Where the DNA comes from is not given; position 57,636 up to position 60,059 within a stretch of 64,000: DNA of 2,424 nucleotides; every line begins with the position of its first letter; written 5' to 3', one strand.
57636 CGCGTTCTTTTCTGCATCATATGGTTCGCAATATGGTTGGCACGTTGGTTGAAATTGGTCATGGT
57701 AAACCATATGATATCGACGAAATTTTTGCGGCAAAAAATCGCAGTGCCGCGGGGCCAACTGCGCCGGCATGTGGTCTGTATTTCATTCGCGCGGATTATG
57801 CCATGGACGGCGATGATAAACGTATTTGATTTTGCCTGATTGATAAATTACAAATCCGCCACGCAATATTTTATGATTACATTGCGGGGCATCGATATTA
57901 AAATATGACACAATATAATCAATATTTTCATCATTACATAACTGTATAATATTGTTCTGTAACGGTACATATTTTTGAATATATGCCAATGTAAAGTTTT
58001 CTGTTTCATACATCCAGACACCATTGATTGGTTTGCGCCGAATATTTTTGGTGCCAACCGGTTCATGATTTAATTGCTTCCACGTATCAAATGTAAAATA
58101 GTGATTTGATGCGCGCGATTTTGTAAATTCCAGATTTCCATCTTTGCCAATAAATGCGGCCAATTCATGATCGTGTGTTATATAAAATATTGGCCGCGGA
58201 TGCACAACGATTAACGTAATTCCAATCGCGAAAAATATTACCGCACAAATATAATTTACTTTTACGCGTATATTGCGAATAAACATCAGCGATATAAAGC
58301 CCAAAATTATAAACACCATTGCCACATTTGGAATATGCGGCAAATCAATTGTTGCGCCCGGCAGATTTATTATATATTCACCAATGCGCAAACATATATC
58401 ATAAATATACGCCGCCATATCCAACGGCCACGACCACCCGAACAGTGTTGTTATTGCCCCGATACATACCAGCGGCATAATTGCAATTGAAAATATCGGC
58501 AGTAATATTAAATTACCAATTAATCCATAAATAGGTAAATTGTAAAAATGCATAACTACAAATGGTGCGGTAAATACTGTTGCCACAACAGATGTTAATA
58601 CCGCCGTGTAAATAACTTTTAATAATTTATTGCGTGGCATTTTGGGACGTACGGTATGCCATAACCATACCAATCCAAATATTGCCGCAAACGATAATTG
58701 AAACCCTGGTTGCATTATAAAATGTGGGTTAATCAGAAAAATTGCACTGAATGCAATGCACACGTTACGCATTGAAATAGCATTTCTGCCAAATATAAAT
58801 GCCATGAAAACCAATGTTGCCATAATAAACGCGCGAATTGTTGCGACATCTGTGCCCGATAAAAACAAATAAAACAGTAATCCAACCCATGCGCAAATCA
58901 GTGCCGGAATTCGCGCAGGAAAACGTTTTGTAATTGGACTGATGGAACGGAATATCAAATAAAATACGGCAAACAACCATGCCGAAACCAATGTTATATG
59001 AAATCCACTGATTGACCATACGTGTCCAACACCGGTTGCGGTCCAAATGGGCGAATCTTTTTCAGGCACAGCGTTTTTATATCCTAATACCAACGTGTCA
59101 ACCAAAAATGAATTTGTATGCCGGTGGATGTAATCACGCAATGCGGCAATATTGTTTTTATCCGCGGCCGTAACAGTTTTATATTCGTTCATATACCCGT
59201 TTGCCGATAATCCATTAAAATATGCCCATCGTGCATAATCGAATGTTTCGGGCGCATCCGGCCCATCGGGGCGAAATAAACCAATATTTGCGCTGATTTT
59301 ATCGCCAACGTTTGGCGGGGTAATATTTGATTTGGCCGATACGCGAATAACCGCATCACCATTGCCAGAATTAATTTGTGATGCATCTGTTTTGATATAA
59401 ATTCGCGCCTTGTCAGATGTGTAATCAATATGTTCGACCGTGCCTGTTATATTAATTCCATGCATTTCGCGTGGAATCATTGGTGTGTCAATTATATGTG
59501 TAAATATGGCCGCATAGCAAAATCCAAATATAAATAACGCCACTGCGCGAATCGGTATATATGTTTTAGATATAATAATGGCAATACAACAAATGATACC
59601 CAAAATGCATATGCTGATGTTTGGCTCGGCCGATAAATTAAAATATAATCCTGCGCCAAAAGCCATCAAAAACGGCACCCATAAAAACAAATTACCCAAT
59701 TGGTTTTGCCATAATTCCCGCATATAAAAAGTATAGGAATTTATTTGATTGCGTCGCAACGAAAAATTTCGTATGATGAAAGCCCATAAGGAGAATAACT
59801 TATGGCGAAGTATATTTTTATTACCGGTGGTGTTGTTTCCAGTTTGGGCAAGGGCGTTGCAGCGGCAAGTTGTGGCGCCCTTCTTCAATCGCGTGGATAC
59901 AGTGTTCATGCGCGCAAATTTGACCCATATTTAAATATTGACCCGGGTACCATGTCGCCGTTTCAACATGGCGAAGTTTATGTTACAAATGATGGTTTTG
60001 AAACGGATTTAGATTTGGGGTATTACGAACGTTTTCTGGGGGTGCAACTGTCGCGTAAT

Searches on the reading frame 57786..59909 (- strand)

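Call 63: search_protein_families(library=pfam, proteins=[window:57786-59909:-], max_evalue=0.01)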
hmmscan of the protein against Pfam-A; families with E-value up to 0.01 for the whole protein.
window:57786-59909:- (708 aa): 2 families
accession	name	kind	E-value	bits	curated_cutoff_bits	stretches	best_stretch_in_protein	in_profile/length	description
PF03772.21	Competence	-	7.2e-50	170.3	23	1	273-545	1-267/270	Competence protein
PF13567.11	DUF4131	-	1.4e-10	41.6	31.6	1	100-242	10-161/165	Domain of unknown function (DUF4131)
